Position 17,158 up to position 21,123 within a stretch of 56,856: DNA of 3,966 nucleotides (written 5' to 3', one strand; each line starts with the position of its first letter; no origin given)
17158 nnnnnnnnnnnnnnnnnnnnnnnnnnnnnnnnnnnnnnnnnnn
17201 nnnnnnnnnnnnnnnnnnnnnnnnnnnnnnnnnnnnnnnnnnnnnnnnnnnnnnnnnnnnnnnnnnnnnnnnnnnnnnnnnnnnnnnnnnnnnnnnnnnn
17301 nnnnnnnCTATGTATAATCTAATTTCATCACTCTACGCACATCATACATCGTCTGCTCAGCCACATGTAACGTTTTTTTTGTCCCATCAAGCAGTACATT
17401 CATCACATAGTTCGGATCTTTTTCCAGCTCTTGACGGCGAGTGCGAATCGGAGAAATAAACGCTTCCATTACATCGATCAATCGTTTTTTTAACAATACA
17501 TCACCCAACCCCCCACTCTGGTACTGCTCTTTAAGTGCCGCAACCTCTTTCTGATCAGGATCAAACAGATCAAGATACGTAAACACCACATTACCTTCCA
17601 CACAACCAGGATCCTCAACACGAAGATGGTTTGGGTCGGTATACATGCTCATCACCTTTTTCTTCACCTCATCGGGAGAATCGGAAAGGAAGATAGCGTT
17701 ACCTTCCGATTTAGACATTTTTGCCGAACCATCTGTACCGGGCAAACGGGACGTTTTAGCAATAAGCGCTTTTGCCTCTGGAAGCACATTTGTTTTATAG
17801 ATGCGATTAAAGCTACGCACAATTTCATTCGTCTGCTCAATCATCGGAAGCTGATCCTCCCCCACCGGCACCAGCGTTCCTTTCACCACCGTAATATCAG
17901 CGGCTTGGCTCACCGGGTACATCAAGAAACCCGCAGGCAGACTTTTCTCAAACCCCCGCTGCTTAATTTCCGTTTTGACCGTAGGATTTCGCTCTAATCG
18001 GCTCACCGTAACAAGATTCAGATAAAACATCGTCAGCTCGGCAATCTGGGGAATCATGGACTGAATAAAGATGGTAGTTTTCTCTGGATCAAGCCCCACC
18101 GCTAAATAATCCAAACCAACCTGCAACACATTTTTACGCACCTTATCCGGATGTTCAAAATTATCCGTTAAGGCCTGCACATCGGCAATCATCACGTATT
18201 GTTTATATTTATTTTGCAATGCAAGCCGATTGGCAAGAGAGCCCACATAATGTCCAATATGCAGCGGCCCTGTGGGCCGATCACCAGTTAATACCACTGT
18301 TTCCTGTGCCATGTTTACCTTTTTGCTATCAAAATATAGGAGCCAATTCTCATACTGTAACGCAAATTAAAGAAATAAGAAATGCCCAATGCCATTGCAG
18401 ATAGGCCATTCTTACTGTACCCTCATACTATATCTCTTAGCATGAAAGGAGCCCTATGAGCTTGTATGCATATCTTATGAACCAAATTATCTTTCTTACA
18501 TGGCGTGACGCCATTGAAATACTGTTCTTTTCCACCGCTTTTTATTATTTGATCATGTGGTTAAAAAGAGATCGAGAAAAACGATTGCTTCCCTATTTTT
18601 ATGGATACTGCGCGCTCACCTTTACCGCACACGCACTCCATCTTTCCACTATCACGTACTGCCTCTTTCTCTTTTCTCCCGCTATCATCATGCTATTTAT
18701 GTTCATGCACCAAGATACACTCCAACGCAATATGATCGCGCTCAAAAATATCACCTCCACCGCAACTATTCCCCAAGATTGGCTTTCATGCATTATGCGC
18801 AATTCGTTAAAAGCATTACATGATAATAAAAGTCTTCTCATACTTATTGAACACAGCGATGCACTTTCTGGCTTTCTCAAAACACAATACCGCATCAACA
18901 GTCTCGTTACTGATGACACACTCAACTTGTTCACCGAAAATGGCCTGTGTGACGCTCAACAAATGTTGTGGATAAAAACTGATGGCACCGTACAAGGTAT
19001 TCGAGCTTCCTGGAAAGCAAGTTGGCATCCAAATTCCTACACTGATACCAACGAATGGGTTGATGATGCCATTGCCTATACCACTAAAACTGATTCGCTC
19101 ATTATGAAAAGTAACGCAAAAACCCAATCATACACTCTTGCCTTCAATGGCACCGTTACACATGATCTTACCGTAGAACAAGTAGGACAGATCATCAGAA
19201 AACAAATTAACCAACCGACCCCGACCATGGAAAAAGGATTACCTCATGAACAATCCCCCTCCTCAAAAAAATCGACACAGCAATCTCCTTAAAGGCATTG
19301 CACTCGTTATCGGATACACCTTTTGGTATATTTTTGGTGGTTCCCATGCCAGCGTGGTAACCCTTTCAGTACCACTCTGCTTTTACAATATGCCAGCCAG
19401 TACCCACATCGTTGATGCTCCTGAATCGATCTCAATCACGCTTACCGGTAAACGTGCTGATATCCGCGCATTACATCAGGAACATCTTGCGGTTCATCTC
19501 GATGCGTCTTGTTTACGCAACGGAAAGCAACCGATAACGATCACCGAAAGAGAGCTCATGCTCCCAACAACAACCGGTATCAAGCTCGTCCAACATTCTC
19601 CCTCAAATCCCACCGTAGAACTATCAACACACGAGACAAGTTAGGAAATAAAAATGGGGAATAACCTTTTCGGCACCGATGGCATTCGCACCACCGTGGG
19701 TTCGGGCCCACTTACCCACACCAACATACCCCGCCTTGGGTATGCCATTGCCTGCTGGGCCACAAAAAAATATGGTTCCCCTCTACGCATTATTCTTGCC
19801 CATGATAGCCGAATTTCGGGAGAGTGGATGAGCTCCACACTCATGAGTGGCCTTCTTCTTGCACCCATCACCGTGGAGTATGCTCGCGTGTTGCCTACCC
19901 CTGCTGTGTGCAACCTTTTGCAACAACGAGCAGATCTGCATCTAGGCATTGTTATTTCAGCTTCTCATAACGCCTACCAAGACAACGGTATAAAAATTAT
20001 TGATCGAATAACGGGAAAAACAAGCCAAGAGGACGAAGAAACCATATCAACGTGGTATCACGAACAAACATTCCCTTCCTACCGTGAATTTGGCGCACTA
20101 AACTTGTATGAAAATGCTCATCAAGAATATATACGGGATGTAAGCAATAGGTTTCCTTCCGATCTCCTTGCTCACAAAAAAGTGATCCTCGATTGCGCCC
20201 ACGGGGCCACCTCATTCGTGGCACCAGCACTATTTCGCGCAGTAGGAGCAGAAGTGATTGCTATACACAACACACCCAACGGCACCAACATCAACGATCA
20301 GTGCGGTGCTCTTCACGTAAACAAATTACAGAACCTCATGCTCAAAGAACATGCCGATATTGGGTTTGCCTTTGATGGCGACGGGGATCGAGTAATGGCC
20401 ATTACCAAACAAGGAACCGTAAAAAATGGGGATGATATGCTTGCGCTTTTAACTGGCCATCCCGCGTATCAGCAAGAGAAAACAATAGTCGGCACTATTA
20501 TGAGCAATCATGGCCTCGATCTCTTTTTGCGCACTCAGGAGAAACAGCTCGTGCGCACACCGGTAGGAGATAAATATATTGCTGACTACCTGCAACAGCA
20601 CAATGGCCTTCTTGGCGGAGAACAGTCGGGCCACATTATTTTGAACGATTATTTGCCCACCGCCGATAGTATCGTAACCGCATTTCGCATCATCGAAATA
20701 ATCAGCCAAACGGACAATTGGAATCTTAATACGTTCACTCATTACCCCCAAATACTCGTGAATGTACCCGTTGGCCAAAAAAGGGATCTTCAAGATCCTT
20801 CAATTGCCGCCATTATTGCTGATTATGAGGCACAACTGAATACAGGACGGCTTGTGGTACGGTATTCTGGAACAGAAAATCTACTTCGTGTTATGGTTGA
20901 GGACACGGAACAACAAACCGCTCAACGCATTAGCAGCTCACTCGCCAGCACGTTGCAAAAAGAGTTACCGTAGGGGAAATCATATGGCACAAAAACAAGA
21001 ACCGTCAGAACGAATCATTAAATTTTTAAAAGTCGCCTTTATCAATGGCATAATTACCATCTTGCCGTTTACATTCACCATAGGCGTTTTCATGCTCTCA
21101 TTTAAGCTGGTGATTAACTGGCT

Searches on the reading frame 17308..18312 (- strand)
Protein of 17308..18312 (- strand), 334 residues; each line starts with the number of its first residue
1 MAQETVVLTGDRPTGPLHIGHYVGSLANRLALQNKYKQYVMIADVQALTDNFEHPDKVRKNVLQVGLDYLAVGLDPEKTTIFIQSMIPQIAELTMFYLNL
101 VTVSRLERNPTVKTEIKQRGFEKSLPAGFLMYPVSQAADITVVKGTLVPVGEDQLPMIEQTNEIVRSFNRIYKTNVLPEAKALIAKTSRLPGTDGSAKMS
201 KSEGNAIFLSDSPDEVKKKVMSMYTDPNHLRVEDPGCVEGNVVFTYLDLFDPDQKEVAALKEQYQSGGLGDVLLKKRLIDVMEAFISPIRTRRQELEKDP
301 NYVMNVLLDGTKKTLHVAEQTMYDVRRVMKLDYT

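Call 35: search_protein_families(library=pfam, proteins=[window:17308-18312:-], max_evalue=0.00001)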
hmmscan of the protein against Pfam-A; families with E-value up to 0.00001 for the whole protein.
window:17308-18312:- (334 aa): 1 family
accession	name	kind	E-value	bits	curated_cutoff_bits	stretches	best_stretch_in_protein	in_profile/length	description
PF00579.31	tRNA-synt_1b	-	1e-58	199.5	21.1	1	4-285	5-290/292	tRNA synthetases class I (W and Y)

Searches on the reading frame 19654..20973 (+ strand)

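Call 35: search_protein_families(library=pfam, proteins=[window:19654-20973:+], max_evalue=0.00001)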
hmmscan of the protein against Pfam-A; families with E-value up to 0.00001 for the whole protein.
window:19654-20973:+ (439 aa): 4 families
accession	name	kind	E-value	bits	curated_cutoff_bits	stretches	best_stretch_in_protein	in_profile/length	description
PF02878.22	PGM_PMM_I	-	2.4e-25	89.2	22.5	1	4-140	2-136/138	Phosphoglucomutase/phosphomannomutase, alpha/beta/alpha domain I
PF02880.22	PGM_PMM_III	-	4e-25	88.6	20.7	1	258-354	1-101/115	Phosphoglucomutase/phosphomannomutase, alpha/beta/alpha domain III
PF02879.22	PGM_PMM_II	-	1.4e-16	61.4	29.3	1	158-254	2-103/103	Phosphoglucomutase/phosphomannomutase, alpha/beta/alpha domain II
PF00408.26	PGM_PMM_IV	-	5.9e-11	42.7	23.1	1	368-428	1-63/68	Phosphoglucomutase/phosphomannomutase, C-terminal domain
